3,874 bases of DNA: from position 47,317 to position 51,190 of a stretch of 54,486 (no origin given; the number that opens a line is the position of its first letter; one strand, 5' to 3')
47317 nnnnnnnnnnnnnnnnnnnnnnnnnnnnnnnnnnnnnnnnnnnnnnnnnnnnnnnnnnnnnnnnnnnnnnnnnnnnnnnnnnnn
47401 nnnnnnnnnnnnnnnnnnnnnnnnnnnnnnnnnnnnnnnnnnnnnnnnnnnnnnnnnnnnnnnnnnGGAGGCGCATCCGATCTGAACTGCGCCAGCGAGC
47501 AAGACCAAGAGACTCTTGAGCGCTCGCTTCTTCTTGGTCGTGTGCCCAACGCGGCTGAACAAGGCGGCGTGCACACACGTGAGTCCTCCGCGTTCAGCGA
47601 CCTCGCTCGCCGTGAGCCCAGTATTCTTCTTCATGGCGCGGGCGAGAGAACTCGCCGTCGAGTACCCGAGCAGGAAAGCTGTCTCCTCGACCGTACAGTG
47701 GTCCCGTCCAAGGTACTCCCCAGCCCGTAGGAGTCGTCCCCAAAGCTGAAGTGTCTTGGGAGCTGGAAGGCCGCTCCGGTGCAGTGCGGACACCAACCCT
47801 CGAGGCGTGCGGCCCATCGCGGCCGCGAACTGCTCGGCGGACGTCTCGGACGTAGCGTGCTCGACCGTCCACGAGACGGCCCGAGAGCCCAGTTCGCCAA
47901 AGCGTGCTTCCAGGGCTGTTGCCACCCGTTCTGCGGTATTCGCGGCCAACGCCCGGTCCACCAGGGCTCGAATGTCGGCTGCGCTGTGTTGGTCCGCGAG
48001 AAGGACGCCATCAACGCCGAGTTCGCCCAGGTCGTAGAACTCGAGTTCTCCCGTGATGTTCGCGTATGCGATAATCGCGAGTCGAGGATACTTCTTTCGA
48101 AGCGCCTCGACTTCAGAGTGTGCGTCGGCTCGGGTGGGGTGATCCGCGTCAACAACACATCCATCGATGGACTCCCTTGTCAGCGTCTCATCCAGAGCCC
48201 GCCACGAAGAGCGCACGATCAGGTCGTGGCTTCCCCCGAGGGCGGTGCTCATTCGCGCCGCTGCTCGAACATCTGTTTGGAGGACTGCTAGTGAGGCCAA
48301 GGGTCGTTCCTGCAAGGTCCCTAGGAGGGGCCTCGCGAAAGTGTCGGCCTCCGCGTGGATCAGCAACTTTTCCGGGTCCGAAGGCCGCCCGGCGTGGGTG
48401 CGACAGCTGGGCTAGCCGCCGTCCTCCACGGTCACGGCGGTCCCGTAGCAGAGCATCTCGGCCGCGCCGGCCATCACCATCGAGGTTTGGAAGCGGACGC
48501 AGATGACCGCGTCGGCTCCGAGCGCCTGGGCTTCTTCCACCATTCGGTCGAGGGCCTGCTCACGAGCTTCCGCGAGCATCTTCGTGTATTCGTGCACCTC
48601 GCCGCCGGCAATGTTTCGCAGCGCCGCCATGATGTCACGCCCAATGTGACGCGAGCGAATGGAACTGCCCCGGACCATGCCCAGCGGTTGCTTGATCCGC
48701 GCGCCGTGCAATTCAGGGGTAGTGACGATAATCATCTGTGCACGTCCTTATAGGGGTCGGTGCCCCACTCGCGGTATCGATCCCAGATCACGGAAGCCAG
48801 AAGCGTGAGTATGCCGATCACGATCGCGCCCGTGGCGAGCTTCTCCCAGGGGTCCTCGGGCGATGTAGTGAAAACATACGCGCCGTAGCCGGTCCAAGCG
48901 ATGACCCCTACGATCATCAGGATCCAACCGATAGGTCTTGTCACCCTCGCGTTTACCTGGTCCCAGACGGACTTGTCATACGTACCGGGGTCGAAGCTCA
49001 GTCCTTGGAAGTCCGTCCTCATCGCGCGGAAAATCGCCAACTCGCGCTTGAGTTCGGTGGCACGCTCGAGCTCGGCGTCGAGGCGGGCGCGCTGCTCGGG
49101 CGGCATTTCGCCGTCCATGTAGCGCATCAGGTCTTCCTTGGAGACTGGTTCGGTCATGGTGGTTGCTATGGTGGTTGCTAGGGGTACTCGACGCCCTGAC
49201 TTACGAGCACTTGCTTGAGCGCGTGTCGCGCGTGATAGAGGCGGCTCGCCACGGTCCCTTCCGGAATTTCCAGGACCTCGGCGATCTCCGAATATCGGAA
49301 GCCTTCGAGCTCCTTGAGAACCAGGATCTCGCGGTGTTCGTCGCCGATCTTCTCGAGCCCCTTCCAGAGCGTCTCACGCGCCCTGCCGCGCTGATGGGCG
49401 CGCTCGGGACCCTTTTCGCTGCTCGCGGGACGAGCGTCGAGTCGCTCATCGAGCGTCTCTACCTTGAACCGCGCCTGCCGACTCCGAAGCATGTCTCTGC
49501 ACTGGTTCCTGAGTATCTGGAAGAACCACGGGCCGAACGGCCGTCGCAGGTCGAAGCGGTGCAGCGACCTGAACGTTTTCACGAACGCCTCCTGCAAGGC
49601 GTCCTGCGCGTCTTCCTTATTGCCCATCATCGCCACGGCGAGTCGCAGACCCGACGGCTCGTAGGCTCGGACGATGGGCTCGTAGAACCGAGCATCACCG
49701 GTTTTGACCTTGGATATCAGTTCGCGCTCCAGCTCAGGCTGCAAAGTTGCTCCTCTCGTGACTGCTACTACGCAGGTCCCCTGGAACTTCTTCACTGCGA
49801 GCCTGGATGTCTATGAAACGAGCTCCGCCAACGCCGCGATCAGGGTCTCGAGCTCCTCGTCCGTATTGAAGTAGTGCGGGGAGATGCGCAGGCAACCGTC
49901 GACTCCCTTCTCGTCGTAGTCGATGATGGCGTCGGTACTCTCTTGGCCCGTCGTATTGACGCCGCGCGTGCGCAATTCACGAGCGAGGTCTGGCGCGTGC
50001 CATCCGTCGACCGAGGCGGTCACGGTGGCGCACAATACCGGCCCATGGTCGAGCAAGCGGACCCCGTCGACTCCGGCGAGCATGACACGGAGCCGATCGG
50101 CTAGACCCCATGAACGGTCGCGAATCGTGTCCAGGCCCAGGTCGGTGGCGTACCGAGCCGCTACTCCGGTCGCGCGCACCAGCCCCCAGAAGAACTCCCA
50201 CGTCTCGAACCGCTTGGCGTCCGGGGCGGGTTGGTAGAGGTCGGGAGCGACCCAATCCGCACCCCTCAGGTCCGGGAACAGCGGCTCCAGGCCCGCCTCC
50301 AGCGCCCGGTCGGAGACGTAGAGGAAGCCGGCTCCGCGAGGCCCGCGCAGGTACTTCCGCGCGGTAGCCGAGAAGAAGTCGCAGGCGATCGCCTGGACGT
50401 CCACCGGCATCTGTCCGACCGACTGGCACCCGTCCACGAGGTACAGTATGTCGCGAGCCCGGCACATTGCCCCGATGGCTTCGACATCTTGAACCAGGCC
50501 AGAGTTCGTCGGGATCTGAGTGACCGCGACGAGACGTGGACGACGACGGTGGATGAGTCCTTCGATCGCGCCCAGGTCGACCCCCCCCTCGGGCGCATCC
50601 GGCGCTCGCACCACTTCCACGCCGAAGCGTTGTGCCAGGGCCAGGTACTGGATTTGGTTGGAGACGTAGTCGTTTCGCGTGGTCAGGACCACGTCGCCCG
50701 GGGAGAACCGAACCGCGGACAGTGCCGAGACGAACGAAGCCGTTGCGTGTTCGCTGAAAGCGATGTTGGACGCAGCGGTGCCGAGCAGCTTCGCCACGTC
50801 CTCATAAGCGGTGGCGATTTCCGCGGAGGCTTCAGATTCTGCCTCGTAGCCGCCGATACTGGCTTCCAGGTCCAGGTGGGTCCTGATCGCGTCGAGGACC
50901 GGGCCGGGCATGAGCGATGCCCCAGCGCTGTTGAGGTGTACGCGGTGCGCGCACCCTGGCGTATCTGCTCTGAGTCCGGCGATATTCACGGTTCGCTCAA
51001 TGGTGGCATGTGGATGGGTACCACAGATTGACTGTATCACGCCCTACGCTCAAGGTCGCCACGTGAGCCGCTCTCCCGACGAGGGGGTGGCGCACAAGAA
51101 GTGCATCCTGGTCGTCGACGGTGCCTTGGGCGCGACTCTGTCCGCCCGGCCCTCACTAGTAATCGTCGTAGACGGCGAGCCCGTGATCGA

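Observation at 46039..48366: One ORF joins a receiver-like/AraC DNA-binding module to a complete PBP4 (DacB) domain through a single TM helix: candidate membrane-tethered cell-wall or beta-lactam-sensing transcription factor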

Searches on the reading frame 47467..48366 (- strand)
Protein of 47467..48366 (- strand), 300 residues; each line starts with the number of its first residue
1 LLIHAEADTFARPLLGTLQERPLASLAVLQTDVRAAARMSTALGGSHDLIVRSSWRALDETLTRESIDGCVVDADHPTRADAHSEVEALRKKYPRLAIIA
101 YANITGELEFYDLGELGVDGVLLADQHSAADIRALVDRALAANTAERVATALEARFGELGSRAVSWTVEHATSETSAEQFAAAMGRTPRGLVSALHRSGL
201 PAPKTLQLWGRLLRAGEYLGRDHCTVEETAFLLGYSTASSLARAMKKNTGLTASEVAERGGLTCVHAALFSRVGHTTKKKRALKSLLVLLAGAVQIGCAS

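Call 28: predict_structure(alignment_id=A1)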
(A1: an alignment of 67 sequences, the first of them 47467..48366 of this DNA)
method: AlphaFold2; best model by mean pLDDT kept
length: 300 residues; sequences in the alignment: 67
mean_pLDDT: 91.1   pTM: 0.83
mean pLDDT of the five models: 91.1, 89.8, 89.3, 88.8, 87.2
residues with pLDDT >= 90: 242; 70-90: 33; 50-70: 9; < 50: 16
segments of 3 or more residues with pLDDT < 50: 1-16
pLDDT, mean of each block of 10 residues (from residue 1): 42 50 94 96 95 98 96 97 98 97 91 95 95 96 96 97 98 96 98 97 98 97 89 97 98 96 97 78 88 76
secondary structure, 60 per line:
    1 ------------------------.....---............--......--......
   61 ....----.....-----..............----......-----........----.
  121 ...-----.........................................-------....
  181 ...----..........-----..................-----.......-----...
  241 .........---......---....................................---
elements in order: E25-29 H33-43 E47-52 H55-64 E69-73 H79-92 E97-102 H108-115 E120-123 H129-169 H177-183 H188-197 H203-220 H226-232 H238-249 H253-258 H262-297
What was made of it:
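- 47998..48294 (-): Atypical (pseudo-)receiver domain, ORF residues 25-123. AF2 shows a (beta-alpha)5 fold (call 28).
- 47860..47982 (-): Long connecting helix, residues 129-169, between the receiver-like domain and the HTH. AF2 secondary structure, pLDDT >90 (call 28).
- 47593..47838 (-): AraC/XylS-type DNA-binding domain, residues 177-258. AF2 helices span 177-258 (call 28).
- On AraC/XylS transcription regulators: AF2 helices at 177-258 are confident (call 28).
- On Response-regulator receiver domains: DSSP of the AF2 model (call 28).
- The N-terminus-only AF2 model drew one continuous helix through residues 262-297 (call 28). The N-terminus-only AF2 model shows a helix at 262-297 (call 28).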

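Call 29: search_protein_representatives(protein=window:47467-48366:-)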
Query: 300 residues. Proteins with E-value up to 0.001 (for the whole library): 968; up to 1e-10: 208; up to 1e-30: 45. The best 150 are listed.
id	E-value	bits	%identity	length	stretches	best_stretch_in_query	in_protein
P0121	1.5e-113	395.2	69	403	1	19-300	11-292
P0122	2.8e-90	318.9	73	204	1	39-242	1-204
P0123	2.7e-67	243.5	50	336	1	23-299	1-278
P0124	7.7e-66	238.8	52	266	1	24-282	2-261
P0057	1.8e-65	237.6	49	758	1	23-299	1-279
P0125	2.2e-64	234.0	46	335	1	23-298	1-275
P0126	5.2e-64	232.8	49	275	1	24-271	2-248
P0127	1.0e-61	225.2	71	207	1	39-187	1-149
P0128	2.0e-56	207.9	45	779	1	24-298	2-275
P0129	3.0e-56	207.3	47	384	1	24-279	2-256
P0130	1.5e-54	201.7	50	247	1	66-272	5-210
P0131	1.4e-50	188.7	42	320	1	24-292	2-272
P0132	2.0e-50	188.2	42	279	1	24-270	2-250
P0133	8.1e-49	182.9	43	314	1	24-270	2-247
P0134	1.6e-47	178.7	42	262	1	24-278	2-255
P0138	2.0e-42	162.0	36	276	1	24-269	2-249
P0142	6.4e-42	160.3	37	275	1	24-280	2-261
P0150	1.2e-35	139.8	35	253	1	24-275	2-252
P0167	3.3e-29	118.6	32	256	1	23-263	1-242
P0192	6.3e-20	88.2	30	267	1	24-264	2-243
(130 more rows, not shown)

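Call 32: fold_search(model_id=the predicted structure, library=pdb)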
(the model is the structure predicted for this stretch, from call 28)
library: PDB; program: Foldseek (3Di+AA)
matches with E <= 10: 1525; with E <= 0.001: 99
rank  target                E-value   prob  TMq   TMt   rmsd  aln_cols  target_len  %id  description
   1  5xt2_A                5.1e-06  1.00  0.32  0.46  14.3       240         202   15  Crystal structures of full-length FixJ from B. japonicum crystallized in space group P212121 (released 2018-05-23)
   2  5xt2_E                6.2e-06  1.00  0.35  0.49  13.9       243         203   15  Crystal structures of full-length FixJ from B. japonicum crystallized in space group P212121 (released 2018-05-23)
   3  5xso                  8.8e-06  1.00  0.35  0.49  12.2       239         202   14  Crystal structure of full-length FixJ from B. japonicum crystallized in space group C2221 (released 2018-05-23)
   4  6zix_A                1.2e-05  1.00  0.35  0.50  15.0       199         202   16  Structure of RcsB from Salmonella enterica serovar Typhimurium bound to promoter P1flhDC in the presence of phosphomim (released 2021-02-17)
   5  6zj2_N                2.1e-05  1.00  0.33  0.54  15.1       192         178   15  Structure of RcsB from Salmonella enterica serovar Typhimurium bound to promoter rprA in the presence of phosphomimeti (released 2021-02-17)
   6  5hev_B                2.1e-05  1.00  0.34  0.47  13.1       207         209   14  Crystal Structure of the beryllofluoride-activated LiaR from Enterococcus faecium (released 2016-11-16)
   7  6zj2_M                2.4e-05  1.00  0.33  0.52  14.6       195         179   12  Structure of RcsB from Salmonella enterica serovar Typhimurium bound to promoter rprA in the presence of phosphomimeti (released 2021-02-17)
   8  6zj2_B                2.4e-05  1.00  0.34  0.47  13.5       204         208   14  Structure of RcsB from Salmonella enterica serovar Typhimurium bound to promoter rprA in the presence of phosphomimeti (released 2021-02-17)
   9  7pvk_A                3.9e-05  1.00  0.36  0.22  16.4       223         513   12  X-ray structure of dimeric PorX (T272A mutant), in complex with pGpG. (released 2022-12-14)
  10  8ted_A                3.9e-05  1.00  0.38  0.23  14.4       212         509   11  PorX primitive orthorhombic crystal form (released 2024-04-17)
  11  5o8y_H                4.3e-05  1.00  0.34  0.48  15.4       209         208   16  Conformational dynamism for DNA interaction in Salmonella typhimurium RcsB response regulator. (released 2017-11-15)
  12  8p6f_A                5.0e-05  1.00  0.37  0.23  14.8       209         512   12  Crystal structure of PorX-Fj (released 2024-04-03)
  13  6zj2_C                5.2e-05  1.00  0.35  0.51  14.9       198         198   16  Structure of RcsB from Salmonella enterica serovar Typhimurium bound to promoter rprA in the presence of phosphomimeti (released 2021-02-17)
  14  8ted_B                5.2e-05  1.00  0.38  0.23  14.4       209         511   10  PorX primitive orthorhombic crystal form (released 2024-04-17)
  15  5m7p_B                6.4e-05  1.00  0.39  0.27   9.1       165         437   13  Crystal structure of NtrX from Brucella abortus in complex with ADP processed with the CrystalDirect automated mountin (released 2017-01-25)
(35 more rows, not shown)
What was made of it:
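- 47998..48294 (-): Foldseek matches MicA and ArcA receiver domains at TM 0.85-0.87 (call 32).
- On Response-regulator receiver domains: Foldseek matches receiver domains at TM 0.85-0.87 and rmsd 1.6-2.1 (call 32).
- Checked: The N-terminal part is a (beta-alpha)5 receiver fold at residues 25-123 (AF2 pLDDT 91, call 28; receiver-domain matches at TM 0.85-0.87, call 32).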

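Call 52: list_cluster_members(proteins=[P0138, P0142, P0150, P0167, P0192, P0041, P0083])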
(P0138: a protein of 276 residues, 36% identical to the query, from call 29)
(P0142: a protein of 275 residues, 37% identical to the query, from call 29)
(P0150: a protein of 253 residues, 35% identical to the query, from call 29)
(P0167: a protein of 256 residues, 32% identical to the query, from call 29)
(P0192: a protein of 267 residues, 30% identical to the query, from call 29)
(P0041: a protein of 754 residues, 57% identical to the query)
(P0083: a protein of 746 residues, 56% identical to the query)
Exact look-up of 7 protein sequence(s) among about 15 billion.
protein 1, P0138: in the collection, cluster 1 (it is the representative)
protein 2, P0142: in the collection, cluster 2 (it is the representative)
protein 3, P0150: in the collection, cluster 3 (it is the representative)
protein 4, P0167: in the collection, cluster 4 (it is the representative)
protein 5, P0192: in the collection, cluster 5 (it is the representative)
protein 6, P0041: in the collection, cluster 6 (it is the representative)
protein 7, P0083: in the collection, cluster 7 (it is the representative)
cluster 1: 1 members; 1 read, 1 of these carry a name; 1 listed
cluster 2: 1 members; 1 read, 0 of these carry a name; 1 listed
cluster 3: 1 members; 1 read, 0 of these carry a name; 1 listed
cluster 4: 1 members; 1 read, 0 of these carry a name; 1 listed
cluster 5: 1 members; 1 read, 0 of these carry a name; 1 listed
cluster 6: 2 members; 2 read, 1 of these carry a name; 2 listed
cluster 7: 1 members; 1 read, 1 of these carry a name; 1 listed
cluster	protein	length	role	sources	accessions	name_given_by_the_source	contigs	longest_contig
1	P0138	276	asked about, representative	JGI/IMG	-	AraC-like DNA-binding protein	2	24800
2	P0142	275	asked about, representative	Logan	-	-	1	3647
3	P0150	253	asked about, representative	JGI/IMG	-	-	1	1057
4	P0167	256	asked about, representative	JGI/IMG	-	-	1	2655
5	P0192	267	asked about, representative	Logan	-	-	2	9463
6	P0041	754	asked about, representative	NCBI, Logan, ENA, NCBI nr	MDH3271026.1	MAG: D-alanyl-D-alanine carboxypeptidase/D-alanyl-D-alanine-endopeptidase ... | D-alanyl-D-alanine carboxypeptidase/D-alanyl-D-alanine-endopeptidase [Gemmatimonadota ...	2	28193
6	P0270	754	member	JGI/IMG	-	-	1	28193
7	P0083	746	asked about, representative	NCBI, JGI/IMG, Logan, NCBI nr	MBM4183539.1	MAG: D-alanyl-D-alanine carboxypeptidase/D-alanyl-D-alanine-endopeptidase ... | D-alanyl-D-alanine carboxypeptidase/D-alanyl-D-alanine-endopeptidase [Gemmatimonadota ...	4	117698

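Call 53: find_encoding_contigs(protein=P0138, flank=5000, max_places=2)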
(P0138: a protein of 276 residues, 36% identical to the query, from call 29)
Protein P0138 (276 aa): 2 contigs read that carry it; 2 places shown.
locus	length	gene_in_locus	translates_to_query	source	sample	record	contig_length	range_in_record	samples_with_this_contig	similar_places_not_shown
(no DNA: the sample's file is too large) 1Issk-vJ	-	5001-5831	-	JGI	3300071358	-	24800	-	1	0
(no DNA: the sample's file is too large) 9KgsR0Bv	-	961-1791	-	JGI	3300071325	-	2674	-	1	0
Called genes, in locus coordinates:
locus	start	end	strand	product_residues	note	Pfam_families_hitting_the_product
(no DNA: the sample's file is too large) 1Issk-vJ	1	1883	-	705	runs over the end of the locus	PF22745:Nlig-Ia, PF01653:DNA_ligase_aden, PF03120:OB_DNA_ligase, PF12826:HHH_2, PF14520:HHH_5 (weak), PF00533:BRCT, PF12738:PTCB-BRCT (weak)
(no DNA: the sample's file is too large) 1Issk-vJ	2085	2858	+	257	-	PF01435:Peptidase_M48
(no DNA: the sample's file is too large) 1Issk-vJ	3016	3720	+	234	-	-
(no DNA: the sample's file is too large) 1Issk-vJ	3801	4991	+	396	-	PF00266:Aminotran_5, PF01041:DegT_DnrJ_EryC1 (weak)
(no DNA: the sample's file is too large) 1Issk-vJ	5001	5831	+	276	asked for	PF12833:HTH_18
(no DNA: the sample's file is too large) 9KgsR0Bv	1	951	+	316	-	?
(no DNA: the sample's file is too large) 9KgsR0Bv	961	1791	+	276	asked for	PF12833:HTH_18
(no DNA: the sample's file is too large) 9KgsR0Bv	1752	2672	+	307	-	?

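Call 54: find_encoding_contigs(protein=P0192, flank=5000, max_places=2)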
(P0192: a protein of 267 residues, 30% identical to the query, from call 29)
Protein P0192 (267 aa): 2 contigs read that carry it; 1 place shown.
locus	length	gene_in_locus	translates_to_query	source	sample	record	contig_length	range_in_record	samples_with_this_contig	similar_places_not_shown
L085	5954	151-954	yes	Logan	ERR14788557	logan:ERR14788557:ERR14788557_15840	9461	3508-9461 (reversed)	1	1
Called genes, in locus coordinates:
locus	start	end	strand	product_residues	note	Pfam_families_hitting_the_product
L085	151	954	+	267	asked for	PF12833:HTH_18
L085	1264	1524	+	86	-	-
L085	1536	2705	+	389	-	PF00266:Aminotran_5, PF22580:KYNU_C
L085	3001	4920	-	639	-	PF02113:Peptidase_S13, PF01476:LysM, PF23457:LysM2_NFP (faint), PF23577:LysM_RLK (faint), PF01476:LysM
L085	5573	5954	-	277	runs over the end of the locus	PF02913:FAD-oxidase_C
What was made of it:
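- Closest known: Standalone receiver-like/AraC regulators of about 255-285 aa. Same: They are often next to Aminotran_5 and a Peptidase_S13 gene (calls 53, 54).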

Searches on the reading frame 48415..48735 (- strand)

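Call 18: search_protein_families(library=pfam, proteins=[window:48415-48735:-], max_evalue=0.01)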
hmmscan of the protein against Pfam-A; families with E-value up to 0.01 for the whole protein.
window:48415-48735:- (107 aa): 2 families
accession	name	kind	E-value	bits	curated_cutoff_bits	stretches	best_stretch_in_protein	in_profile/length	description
PF01906.23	YbjQ_1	-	3.1e-39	134.2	23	1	1-103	1-103/103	Putative heavy-metal-binding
PF16358.11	RcsF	-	0.0084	16.5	29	0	59-103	64-109/110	RcsF lipoprotein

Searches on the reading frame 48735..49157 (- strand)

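Call 18: search_protein_families(library=pfam, proteins=[window:48735-49157:-], max_evalue=0.01)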
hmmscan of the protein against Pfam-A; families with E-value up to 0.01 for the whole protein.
window:48735-49157:- (141 aa): 1 family
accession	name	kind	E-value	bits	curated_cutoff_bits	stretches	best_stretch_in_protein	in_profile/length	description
PF13490.11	zf-HC2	-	0.0032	18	22.2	1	8-28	6-26/35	Putative zinc-finger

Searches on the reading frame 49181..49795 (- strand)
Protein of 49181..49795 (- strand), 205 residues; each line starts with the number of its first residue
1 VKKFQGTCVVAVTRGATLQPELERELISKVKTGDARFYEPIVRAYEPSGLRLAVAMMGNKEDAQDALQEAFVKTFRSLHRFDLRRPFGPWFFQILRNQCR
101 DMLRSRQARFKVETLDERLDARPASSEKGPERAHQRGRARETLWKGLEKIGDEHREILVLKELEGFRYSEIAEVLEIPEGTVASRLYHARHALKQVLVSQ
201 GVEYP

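Call 18: search_protein_families(library=pfam, proteins=[window:49181-49795:-], max_evalue=0.01)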
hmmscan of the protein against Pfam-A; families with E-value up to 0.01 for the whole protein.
window:49181-49795:- (205 aa): 5 families
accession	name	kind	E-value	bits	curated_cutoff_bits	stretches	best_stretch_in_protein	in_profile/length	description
PF04542.20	Sigma70_r2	-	7e-16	58.2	24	1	42-108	2-70/71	Sigma-70 region 2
PF08281.18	Sigma70_r4_2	-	3.6e-12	46.2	25.7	1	152-192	13-53/54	Sigma-70, region 4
PF04545.22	Sigma70_r4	-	4.5e-07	29.7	24.1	1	147-195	2-50/50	Sigma-70, region 4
PF07638.17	Sigma70_ECF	-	6.7e-07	29.8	21.1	1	25-195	6-181/185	ECF sigma factor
PF22233.2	PhyR_sigma-like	-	0.00071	19.8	27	1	148-189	2-43/50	Response regulator PhyR, sigma-like domain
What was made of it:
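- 48412..49795 (-): Conserved upstream genes: ECF sigma factor (49178-49795), a 141-aa membrane protein with a weak zf-HC2 match that is anti-sigma-like (48732-49157), and YbjQ (48412-48735). Pfam (call 18).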

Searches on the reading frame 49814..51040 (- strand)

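Call 18: search_protein_families(library=pfam, proteins=[window:49814-51040:-], max_evalue=0.01)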
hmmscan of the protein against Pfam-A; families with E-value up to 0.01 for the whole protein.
window:49814-51040:- (409 aa): 4 families
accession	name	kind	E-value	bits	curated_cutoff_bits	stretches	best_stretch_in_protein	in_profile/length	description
PF00266.25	Aminotran_5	-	2.3e-49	168.8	21.5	1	35-400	2-371/371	Aminotransferase class-V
PF00155.27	Aminotran_1_2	-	7.6e-06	25.8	19.7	0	76-203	45-185/361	Aminotransferase class I and II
PF01041.23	DegT_DnrJ_EryC1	-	4.2e-05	23.4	19.8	1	81-210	32-152/360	DegT/DnrJ/EryC1/StrS aminotransferase family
PF01053.26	Cys_Met_Meta_PP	-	0.00038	19.6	27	1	82-233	61-202/381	Cys/Met metabolism PLP-dependent enzyme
